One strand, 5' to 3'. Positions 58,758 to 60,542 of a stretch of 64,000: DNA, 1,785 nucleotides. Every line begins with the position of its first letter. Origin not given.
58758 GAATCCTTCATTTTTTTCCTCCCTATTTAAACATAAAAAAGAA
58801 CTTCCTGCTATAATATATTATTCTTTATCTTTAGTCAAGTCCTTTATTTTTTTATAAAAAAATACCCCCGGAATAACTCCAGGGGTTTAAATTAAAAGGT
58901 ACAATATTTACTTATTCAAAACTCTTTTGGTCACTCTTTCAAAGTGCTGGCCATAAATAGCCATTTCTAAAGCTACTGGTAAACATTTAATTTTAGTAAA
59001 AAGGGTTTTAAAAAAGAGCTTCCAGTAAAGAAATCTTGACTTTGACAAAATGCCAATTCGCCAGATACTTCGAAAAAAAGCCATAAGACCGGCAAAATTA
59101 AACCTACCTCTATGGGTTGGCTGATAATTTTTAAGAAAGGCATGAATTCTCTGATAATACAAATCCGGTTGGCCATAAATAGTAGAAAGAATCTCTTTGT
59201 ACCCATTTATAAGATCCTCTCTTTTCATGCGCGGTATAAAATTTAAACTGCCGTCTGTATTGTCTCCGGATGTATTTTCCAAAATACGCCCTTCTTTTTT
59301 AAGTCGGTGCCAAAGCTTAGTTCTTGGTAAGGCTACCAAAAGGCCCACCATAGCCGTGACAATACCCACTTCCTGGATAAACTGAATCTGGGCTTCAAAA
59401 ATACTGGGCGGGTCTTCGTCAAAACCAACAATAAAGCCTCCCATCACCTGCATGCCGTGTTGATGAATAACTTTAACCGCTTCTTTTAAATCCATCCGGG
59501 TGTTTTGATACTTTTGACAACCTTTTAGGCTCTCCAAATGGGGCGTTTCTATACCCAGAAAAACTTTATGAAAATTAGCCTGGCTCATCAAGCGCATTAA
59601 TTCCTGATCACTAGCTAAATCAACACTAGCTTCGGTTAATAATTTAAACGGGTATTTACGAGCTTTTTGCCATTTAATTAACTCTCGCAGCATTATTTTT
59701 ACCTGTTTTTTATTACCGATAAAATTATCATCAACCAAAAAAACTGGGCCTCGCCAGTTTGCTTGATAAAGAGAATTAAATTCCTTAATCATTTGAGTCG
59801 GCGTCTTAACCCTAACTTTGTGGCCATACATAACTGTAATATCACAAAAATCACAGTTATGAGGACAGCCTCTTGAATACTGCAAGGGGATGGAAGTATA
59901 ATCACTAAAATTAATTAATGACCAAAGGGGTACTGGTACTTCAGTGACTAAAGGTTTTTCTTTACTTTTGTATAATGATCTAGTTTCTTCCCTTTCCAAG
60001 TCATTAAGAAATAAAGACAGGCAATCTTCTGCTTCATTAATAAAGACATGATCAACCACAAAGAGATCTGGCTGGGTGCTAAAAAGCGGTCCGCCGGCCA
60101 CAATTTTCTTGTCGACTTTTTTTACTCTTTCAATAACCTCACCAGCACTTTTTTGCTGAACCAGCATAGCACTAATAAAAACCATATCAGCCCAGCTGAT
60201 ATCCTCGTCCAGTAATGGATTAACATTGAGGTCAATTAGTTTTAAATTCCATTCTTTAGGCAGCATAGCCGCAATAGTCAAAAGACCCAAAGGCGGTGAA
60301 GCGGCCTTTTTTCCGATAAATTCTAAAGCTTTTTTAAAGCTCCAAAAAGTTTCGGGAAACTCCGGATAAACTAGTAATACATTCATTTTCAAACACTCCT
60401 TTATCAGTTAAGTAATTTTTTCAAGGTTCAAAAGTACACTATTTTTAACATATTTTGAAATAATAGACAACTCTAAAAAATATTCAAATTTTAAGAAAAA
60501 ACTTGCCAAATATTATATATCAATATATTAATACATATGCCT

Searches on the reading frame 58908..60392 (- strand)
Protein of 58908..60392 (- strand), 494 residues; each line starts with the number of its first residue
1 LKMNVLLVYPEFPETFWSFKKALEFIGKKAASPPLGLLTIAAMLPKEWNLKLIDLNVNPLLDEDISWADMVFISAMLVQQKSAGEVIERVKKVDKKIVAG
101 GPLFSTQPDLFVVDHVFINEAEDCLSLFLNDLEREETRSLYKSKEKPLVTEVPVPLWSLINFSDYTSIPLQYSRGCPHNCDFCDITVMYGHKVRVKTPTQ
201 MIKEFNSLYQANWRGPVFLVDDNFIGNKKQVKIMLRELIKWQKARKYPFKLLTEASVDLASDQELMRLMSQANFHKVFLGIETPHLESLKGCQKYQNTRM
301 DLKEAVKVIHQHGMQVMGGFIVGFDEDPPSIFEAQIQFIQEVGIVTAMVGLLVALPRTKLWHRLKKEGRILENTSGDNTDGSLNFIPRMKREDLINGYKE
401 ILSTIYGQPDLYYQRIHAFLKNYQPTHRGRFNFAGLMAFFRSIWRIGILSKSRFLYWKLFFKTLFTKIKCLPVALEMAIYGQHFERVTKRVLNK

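Call 4: search_protein_families(library=pfam, proteins=[window:58908-60392:-], max_evalue=0.1)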
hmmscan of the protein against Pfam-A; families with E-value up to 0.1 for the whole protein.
window:58908-60392:- (494 aa): 3 families
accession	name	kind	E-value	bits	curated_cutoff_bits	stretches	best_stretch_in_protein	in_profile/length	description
PF13282.11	DUF4070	-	2.6e-39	134.9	22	1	358-492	1-139/144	Domain of unknown function (DUF4070)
PF04055.27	Radical_SAM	-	2.3e-13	51.1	29.5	1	172-333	3-160/166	Radical SAM superfamily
PF02310.24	B12-binding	-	7.1e-11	42.4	32.1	1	33-125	13-117/121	B12 binding domain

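Call 5: search_protein_families(library=ncbifam, proteins=[window:58908-60392:-], max_evalue=1)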
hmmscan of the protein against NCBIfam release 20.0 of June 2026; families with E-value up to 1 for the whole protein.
window:58908-60392:- (494 aa): 27 families (the best 25 are shown)
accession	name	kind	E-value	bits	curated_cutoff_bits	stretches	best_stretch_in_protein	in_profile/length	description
TIGR02026.1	BchE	equivalog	2e-22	79.7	481.35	1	155-412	175-434/497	magnesium-protoporphyrin IX monomethyl ester anaerobic oxidative cyclase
TIGR04479.1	bcpD_PhpK_rSAM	subfamily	4.5e-21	74.8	600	1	167-342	241-409/504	PhpK family radical SAM P-methyltransferase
TIGR04072.2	rSAM_ladder_B12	equivalog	1.1e-19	70.4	360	1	81-374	84-382/443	lipid biosynthesis B12-binding/radical SAM protein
TIGR04013.1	B12_SAM_MJ_1487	hypoth_equivalog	1.3e-18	67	251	1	69-363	45-356/382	TIGR04013 family B12-binding domain/radical SAM domain-containing protein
TIGR03471.1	HpnJ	equivalog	1e-17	64.2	577.6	1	166-428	196-455/472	hopanoid biosynthesis associated radical SAM protein HpnJ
TIGR04014.1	B12_SAM_MJ_0865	equivalog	4.8e-16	58.6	360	1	72-361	43-355/434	methyl-coenzyme M reductase glutamine C-methyltransferase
TIGR04367.1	HpnR_B12_rSAM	equivalog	3.6e-14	52.2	650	1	170-365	189-374/490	hopanoid C-3 methylase HpnR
NF050148.1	rSAM_ApyD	equivalog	1.2e-12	47.1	750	1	171-329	203-353/645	RiPP biosynthesis radical SAM protein ApyD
NF045585.1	rSAM_slr0320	equivalog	4.5e-12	45.3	775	1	167-302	235-368/511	photosystem II high light acclimation radical SAM protein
NF040542.1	rSAM_RCCLKC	equivalog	1.1e-11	44.6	450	1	171-322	184-330/423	arsinothricin biosynthesis radical SAM protein ArsL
TIGR03975.1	rSAM_ocin_1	subfamily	1.6e-09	36.9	281.85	1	166-342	260-430/606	RiPP maturation radical SAM C-methyltransferase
NF033712.0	B12_rSAM_KedN5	subfamily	2e-08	32.9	700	1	169-345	197-374/624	KedN5 family methylcobalamin-dependent radical SAM C-methyltransferase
NF038361.1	rSAM_Sden_1168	equivalog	2.8e-08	32.8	575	1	168-375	283-484/560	Sden_1168 family B12-binding radical SAM P-methyltransferase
TIGR01579.1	MiaB-like-C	equivalog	8.4e-07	28.6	357.05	1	97-345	68-321/416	tRNA (N(6)-L-threonylcarbamoyladenosine(37)-C(2))-methylthiotransferase MtaB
TIGR04190.1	B12_SAM_Ta0216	equivalog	4.3e-06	25.6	500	1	162-323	214-375/554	TIGR04190 family B12-binding domain/radical SAM domain protein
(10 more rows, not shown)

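Call 9: find_encoding_contigs(protein=window:58908-60392:-, flank=6000, max_places=6)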
Protein window:58908-60392:- (494 aa): no gene with exactly this product is on record in the collection.

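Call 12: find_encoding_contigs(protein=window:58908-60386:-, flank=10000, max_places=6)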
Protein window:58908-60386:- (492 aa): 1 contig read that carries it; 1 place shown.
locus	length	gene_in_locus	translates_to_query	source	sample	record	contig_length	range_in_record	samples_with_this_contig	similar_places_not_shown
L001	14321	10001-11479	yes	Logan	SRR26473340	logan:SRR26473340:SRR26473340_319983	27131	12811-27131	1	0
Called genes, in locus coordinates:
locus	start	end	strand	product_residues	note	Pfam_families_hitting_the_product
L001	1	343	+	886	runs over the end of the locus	PF00690:Cation_ATPase_N, PF00122:E1-E2_ATPase, PF00702:Hydrolase, PF13246:Cation_ATPase, PF00689:Cation_ATPase_C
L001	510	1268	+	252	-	-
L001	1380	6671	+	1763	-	PF01835:MG2 (faint), PF13205:Big_5 (weak), PF11974:bMG3 (faint), PF07703:A2M_BRD, PF07591:PT-HINT, PF00207:A2M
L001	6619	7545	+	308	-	PF01875:Memo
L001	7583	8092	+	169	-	PF27226:AF_1845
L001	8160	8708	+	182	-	PF17013:Acetyltransf_15 (weak), PF13302:Acetyltransf_3, PF13420:Acetyltransf_4, PF13673:Acetyltransf_10, PF00583:Acetyltransf_1, PF13508:Acetyltransf_7, PF08445:FR47 (weak)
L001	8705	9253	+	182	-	PF13302:Acetyltransf_3, PF13673:Acetyltransf_10 (faint), PF00583:Acetyltransf_1, PF13508:Acetyltransf_7 (weak), PF08445:FR47 (weak)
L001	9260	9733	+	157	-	PF01988:VIT1 (weak)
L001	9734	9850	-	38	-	-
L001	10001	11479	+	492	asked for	PF02310:B12-binding, PF04055:Radical_SAM, PF13282:DUF4070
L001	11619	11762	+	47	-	-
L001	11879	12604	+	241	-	-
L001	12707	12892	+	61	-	PF12797:Fer4_2 (weak), PF00037:Fer4 (weak), PF12837:Fer4_6 (weak), PF13237:Fer4_10 (weak), PF13370:Fer4_13, PF13459:Fer4_15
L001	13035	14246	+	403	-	PF00188:CAP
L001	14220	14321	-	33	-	?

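Call 20: find_homologous_proteins(query=window:58908-60386:-, max_evalue=1e-30)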
Query window:58908-60386:- (492 aa): 8000 proteins with E <= 1e-30 among 8000 candidates; the best 120 are listed.
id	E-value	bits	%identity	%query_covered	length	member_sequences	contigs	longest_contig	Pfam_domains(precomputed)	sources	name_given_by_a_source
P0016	0.0e+0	1134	100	100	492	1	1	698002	PF04055.28,PF13282.12,PF02310.25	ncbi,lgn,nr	ncbi:MAG: B12-binding domain-containing radical SAM protein [Patescibacteria group bacterium]|nr:B12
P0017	4.7e-211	720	64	100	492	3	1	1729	PF04055.28,PF13282.12,PF02310.25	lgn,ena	-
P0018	3.3e-210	717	65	100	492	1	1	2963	PF04055.28,PF13282.12,PF02310.25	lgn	-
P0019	3.8e-210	717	63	100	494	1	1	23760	PF04055.28,PF13282.12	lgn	-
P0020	9.8e-210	715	65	100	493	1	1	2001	PF04055.28,PF13282.12,PF02310.25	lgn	-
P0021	3.1e-209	714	63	99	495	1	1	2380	PF04055.28,PF13282.12,PF02310.25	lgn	-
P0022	4.3e-209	713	63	99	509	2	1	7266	PF04055.28,PF13282.12,PF02310.25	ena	-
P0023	1.7e-208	711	63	100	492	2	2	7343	PF04055.28,PF13282.12,PF02310.25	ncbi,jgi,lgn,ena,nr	ncbi:MAG: radical SAM protein [Phycisphaerae bacterium SM23_30]|nr:MAG: radical SAM protein [Phycisp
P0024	1.9e-208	711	62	100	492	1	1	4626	PF04055.28,PF13282.12,PF02310.25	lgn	-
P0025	9.9e-208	709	63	99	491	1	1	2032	PF04055.28,PF13282.12,PF02310.25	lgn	-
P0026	1.1e-207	709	62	99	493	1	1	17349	PF04055.28,PF13282.12,PF02310.25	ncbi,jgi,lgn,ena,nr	ncbi:MAG: B12-binding domain-containing radical SAM protein [Nanoarchaeota archaeon]|nr:B12-binding 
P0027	1.3e-207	708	62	99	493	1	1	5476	PF04055.28,PF13282.12,PF02310.25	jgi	jgi:radical SAM superfamily enzyme YgiQ (UPF0313 family)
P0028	1.3e-207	708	63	100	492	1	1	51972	PF04055.28,PF13282.12,PF02310.25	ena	-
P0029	2.0e-207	708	79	79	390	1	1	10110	PF04055.28,PF13282.12,PF02310.25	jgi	-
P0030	2.5e-207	707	62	100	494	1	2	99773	PF04055.28,PF13282.12,PF02310.25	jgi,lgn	-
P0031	3.7e-207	707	63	100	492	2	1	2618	PF04055.28,PF13282.12,PF02310.25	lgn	-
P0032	3.9e-207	707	62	99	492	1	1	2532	PF04055.28,PF13282.12,PF02310.25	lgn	-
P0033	8.2e-207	706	63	100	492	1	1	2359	PF04055.28,PF13282.12,PF02310.25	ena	-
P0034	1.3e-206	705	63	100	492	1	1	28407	PF04055.28,PF13282.12,PF02310.25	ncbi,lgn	-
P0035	1.5e-206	705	62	100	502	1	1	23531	PF04055.28,PF13282.12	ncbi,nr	ncbi:DUF4070 domain-containing protein [Candidatus Woesearchaeota archaeon]|nr:DUF4070 domain-contai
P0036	1.8e-206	705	62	100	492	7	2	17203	PF04055.28,PF13282.12,PF02310.25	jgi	jgi:radical SAM superfamily enzyme YgiQ (UPF0313 family)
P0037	2.0e-206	704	62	99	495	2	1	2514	PF04055.28,PF13282.12,PF02310.25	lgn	-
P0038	2.5e-206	704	62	99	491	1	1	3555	PF04055.28,PF13282.12,PF02310.25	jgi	jgi:radical SAM superfamily enzyme YgiQ (UPF0313 family)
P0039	3.2e-206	704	62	100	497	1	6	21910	PF04055.28,PF13282.12,PF02310.25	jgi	-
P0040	4.0e-206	703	63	100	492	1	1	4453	PF04055.28,PF13282.12,PF02310.25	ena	-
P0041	5.0e-206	703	63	100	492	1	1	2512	PF04055.28,PF13282.12,PF02310.25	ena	-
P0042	6.3e-206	703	62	100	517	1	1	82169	PF04055.28,PF13282.12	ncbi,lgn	-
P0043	7.2e-206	703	63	100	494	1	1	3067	PF04055.28,PF13282.12,PF02310.25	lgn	-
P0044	1.8e-205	701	62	99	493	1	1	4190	PF04055.28,PF13282.12,PF02310.25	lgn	-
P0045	2.0e-205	701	62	100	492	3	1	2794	PF04055.28,PF13282.12,PF02310.25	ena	-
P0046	2.2e-205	701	61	100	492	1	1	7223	PF04055.28,PF13282.12,PF02310.25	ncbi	ncbi:B12-binding domain-containing radical SAM protein [Planctomycetota bacterium]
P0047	2.8e-205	701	61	100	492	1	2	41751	PF04055.28,PF13282.12,PF02310.25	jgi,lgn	-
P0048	3.5e-205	700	62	99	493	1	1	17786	PF04055.28,PF13282.12,PF02310.25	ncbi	-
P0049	4.0e-205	700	61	100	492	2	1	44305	PF04055.28,PF13282.12,PF02310.25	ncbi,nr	ncbi:B12-binding domain-containing radical SAM protein [Candidatus Woesearchaeota archaeon]|nr:B12-b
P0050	5.3e-205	700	62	100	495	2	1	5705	PF04055.28,PF13282.12,PF02310.25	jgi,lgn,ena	-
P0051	6.0e-205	700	62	99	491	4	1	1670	PF04055.28,PF13282.12,PF02310.25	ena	-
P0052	2.7e-204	697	62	100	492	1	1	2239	PF04055.28,PF13282.12,PF02310.25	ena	-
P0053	2.7e-204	697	62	100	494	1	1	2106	PF04055.28,PF13282.12,PF02310.25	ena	-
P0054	2.8e-204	697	62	100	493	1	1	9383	PF04055.28,PF13282.12,PF02310.25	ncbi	-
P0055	3.0e-204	697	62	100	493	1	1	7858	PF04055.28,PF13282.12,PF02310.25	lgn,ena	-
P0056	3.2e-204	697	62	99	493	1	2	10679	PF04055.28,PF13282.12,PF02310.25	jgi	jgi:radical SAM superfamily enzyme YgiQ (UPF0313 family)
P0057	4.3e-204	697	62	99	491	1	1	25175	PF04055.28,PF13282.12,PF02310.25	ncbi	-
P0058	4.3e-204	697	60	99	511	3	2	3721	PF04055.28,PF13282.12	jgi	jgi:radical SAM superfamily enzyme YgiQ (UPF0313 family)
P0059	4.8e-204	697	62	100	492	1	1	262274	PF04055.28,PF13282.12,PF02310.25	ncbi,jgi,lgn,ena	ncbi:MAG: DUF4070 domain-containing protein [Patescibacteria group bacterium]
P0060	5.3e-204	696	61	100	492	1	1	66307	PF04055.28,PF13282.12,PF02310.25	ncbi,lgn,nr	ncbi:MAG: B12-binding domain-containing radical SAM protein [Sedimentisphaerales bacterium]|nr:B12-b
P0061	5.8e-204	696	62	100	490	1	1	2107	PF04055.28,PF13282.12,PF02310.25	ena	-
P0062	7.0e-204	696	60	99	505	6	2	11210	PF04055.28,PF13282.12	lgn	-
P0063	7.8e-204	696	61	100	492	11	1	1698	PF04055.28,PF13282.12,PF02310.25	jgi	-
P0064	8.2e-204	696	61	100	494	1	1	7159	PF04055.28,PF13282.12,PF02310.25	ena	-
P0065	8.8e-204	696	62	100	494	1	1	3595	PF04055.28,PF13282.12,PF02310.25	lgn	-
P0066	9.2e-204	696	61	100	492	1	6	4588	PF04055.28,PF13282.12,PF02310.25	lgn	-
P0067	9.7e-204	696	61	100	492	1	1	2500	PF04055.28,PF13282.12,PF02310.25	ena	-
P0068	9.7e-204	696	62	99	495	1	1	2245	PF04055.28,PF13282.12,PF02310.25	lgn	-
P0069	1.0e-203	696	62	100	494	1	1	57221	PF04055.28,PF13282.12,PF02310.25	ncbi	ncbi:MAG: DUF4070 domain-containing protein [Patescibacteria group bacterium]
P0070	1.2e-203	695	61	99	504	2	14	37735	PF04055.28,PF13282.12,PF02310.25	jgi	jgi:radical SAM superfamily enzyme YgiQ (UPF0313 family)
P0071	1.2e-203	695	63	100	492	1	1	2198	PF04055.28,PF13282.12,PF02310.25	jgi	-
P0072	1.3e-203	695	63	100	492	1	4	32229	PF04055.28,PF13282.12,PF02310.25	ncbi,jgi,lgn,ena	-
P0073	1.4e-203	695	62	100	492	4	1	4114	PF04055.28,PF13282.12,PF02310.25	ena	-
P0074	1.7e-203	695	61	99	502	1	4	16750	PF04055.28,PF13282.12,PF02310.25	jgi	jgi:radical SAM superfamily enzyme YgiQ (UPF0313 family)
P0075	2.4e-203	694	61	100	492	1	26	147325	PF04055.28,PF13282.12,PF02310.25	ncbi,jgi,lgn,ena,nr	ncbi:B12-binding domain-containing radical SAM protein [Candidatus Woesearchaeota archaeon]|nr:B12-b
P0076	3.0e-203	694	61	99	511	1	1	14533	PF04055.28,PF13282.12,PF02310.25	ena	-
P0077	4.2e-203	694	61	99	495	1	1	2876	PF04055.28,PF13282.12,PF02310.25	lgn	-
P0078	4.5e-203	693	61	99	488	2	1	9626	PF04055.28,PF13282.12,PF02310.25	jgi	-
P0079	5.2e-203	693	61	99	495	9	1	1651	PF04055.28,PF13282.12,PF02310.25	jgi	jgi:radical SAM superfamily enzyme YgiQ (UPF0313 family)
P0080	5.3e-203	693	61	100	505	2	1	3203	PF04055.28,PF13282.12,PF02310.25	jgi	jgi:radical SAM superfamily enzyme YgiQ (UPF0313 family)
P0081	5.6e-203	693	62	99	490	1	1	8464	PF04055.28,PF13282.12,PF02310.25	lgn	-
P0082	5.6e-203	693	62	100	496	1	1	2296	PF04055.28,PF13282.12,PF02310.25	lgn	-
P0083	8.8e-203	692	62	98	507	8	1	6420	PF04055.28,PF13282.12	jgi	jgi:radical SAM superfamily enzyme YgiQ (UPF0313 family)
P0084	1.0e-202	692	61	100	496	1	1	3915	PF04055.28,PF13282.12,PF02310.25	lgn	-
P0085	1.0e-202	692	61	99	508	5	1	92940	PF04055.28,PF13282.12,PF02310.25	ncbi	-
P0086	1.2e-202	692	61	99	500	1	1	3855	PF04055.28,PF13282.12,PF02310.25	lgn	-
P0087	1.2e-202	692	60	99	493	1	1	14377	PF04055.28,PF13282.12,PF02310.25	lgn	-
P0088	1.4e-202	692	61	99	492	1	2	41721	PF04055.28,PF13282.12,PF02310.25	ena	-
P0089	1.4e-202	692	61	100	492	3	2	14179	PF04055.28,PF13282.12,PF02310.25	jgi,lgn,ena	-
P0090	1.4e-202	692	61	99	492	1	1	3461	PF04055.28,PF13282.12,PF02310.25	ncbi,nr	ncbi:MAG: DUF4070 domain-containing protein [Nanoarchaeota archaeon]|nr:DUF4070 domain-containing pr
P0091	1.6e-202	692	62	99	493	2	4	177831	PF04055.28,PF13282.12,PF02310.25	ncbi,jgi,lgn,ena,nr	ncbi:DUF4070 domain-containing protein [Candidatus Woesearchaeota archaeon]|nr:DUF4070 domain-contai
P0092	1.8e-202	691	61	100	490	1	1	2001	PF04055.28,PF13282.12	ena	-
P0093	1.8e-202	691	61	99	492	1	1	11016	PF04055.28,PF13282.12,PF02310.25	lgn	-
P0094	1.9e-202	691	62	100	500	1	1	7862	PF04055.28,PF13282.12,PF02310.25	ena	-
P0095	2.1e-202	691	61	100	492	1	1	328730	PF04055.28,PF13282.12,PF02310.25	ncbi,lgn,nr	ncbi:DUF4070 domain-containing protein [Candidatus Woesearchaeota archaeon]|nr:DUF4070 domain-contai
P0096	2.4e-202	691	62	100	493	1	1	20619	PF04055.28,PF13282.12,PF02310.25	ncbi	-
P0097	2.4e-202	691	60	100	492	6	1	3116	PF04055.28,PF13282.12,PF02310.25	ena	-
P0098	2.5e-202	691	61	99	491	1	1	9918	PF04055.28,PF13282.12,PF02310.25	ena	-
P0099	2.8e-202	691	62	100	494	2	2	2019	PF04055.28,PF13282.12,PF02310.25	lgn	-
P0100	3.3e-202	691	61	99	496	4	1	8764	PF04055.28,PF13282.12,PF02310.25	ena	-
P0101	3.3e-202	691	61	99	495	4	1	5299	PF04055.28,PF13282.12,PF02310.25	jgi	jgi:radical SAM superfamily enzyme YgiQ (UPF0313 family)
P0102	3.6e-202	690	61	99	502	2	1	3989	PF04055.28,PF13282.12,PF02310.25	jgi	jgi:radical SAM superfamily enzyme YgiQ (UPF0313 family)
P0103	3.9e-202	690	60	99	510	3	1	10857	PF04055.28,PF13282.12,PF02310.25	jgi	jgi:radical SAM superfamily enzyme YgiQ (UPF0313 family)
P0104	4.0e-202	690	61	99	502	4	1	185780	PF04055.28,PF13282.12,PF02310.25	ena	-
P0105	4.4e-202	690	61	100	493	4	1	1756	PF04055.28,PF13282.12,PF02310.25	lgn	-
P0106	4.4e-202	690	60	99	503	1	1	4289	PF04055.28,PF13282.12,PF02310.25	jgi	jgi:radical SAM superfamily enzyme YgiQ (UPF0313 family)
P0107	5.3e-202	690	61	99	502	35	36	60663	PF04055.28,PF13282.12,PF02310.25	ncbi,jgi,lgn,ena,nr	ncbi:MAG: DUF4070 domain-containing protein [Desulfobulbaceae bacterium]|jgi:radical SAM superfamily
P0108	5.6e-202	690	60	100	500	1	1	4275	PF04055.28,PF13282.12,PF02310.25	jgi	-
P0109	6.4e-202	690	61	100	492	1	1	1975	PF04055.28,PF13282.12,PF02310.25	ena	-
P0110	6.5e-202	690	62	100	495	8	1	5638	PF04055.28,PF13282.12,PF02310.25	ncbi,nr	ncbi:MAG: DUF4070 domain-containing protein [Candidatus Woesearchaeota archaeon]|nr:DUF4070 domain-c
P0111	7.8e-202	689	61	99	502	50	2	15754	PF04055.28,PF13282.12,PF02310.25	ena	-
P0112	8.2e-202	689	62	100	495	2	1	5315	PF04055.28,PF13282.12,PF02310.25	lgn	-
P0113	1.1e-201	689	61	100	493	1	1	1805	PF04055.28,PF13282.12,PF02310.25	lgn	-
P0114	1.1e-201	689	60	100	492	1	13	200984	PF04055.28,PF13282.12,PF02310.25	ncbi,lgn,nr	ncbi:B12-binding domain-containing radical SAM protein [Candidatus Woesearchaeota archaeon]|nr:B12-b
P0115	1.1e-201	689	60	100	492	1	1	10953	PF04055.28,PF13282.12,PF02310.25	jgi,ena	-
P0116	1.2e-201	689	60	100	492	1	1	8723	PF04055.28,PF13282.12,PF02310.25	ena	-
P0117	1.2e-201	689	61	99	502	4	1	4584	PF04055.28,PF13282.12,PF02310.25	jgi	jgi:radical SAM superfamily enzyme YgiQ (UPF0313 family)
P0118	1.2e-201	689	61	99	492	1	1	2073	PF04055.28,PF13282.12,PF02310.25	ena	-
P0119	1.2e-201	689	61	100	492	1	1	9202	PF04055.28,PF13282.12,PF04016.19,PF02310.25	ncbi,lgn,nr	ncbi:MAG: DUF4070 domain-containing protein [Sedimentisphaerales bacterium]|nr:DUF4070 domain-contai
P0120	1.3e-201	689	62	99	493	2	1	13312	PF04055.28,PF13282.12,PF02310.25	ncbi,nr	ncbi:DUF4070 domain-containing protein [Candidatus Woesearchaeota archaeon]|nr:DUF4070 domain-contai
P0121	1.6e-201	688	61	99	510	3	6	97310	PF04055.28,PF13282.12,PF02310.25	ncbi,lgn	ncbi:MAG: B12-binding domain-containing radical SAM protein [Desulfohalobiaceae bacterium]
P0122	1.8e-201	688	61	100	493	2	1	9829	PF04055.28,PF13282.12,PF02310.25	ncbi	-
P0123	1.9e-201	688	60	99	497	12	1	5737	PF04055.28,PF13282.12,PF02310.25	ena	-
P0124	1.9e-201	688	59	100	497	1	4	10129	PF04055.28,PF13282.12,PF02310.25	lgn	-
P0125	2.3e-201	688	61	100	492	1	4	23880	PF04055.28,PF13282.12,PF02310.25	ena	-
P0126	2.3e-201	688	61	99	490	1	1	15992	PF04055.28,PF13282.12,PF02310.25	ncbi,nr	ncbi:DUF4070 domain-containing protein [Candidatus Woesearchaeota archaeon]|nr:DUF4070 domain-contai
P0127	2.8e-201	687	61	100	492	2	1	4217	PF04055.28,PF13282.12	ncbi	-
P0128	3.0e-201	687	61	100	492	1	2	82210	PF04055.28,PF13282.12,PF02310.25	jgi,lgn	-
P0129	3.2e-201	687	61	100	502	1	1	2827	PF04055.28,PF13282.12,PF02310.25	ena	-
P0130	3.2e-201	687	61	99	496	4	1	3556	PF04055.28,PF13282.12,PF02310.25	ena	-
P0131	3.8e-201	687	61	99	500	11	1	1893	PF04055.28,PF13282.12,PF02310.25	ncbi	-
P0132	4.1e-201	687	61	99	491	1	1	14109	PF04055.28,PF13282.12,PF02310.25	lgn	-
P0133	4.2e-201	687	61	99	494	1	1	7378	PF04055.28,PF13282.12,PF02310.25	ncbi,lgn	ncbi:MAG: B12-binding domain-containing radical SAM protein [Candidatus Falkowbacteria bacterium]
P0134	4.2e-201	687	61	100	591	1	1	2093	PF04055.28,PF13282.12,PF02310.25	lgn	-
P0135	5.1e-201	687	60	100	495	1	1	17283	PF04055.28,PF13282.12,PF02310.25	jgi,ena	-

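Call 26: search_solved_structures(query=window:58908-60386:-, max_evalue=0.001)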
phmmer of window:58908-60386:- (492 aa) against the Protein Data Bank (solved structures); distinct sequences matched with E-value up to 0.001: 1.
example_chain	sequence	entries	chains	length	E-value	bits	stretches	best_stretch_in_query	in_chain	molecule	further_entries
9ccb_A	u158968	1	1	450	3.1e-11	45.8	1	164-363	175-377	Radical SAM core domain-containing protein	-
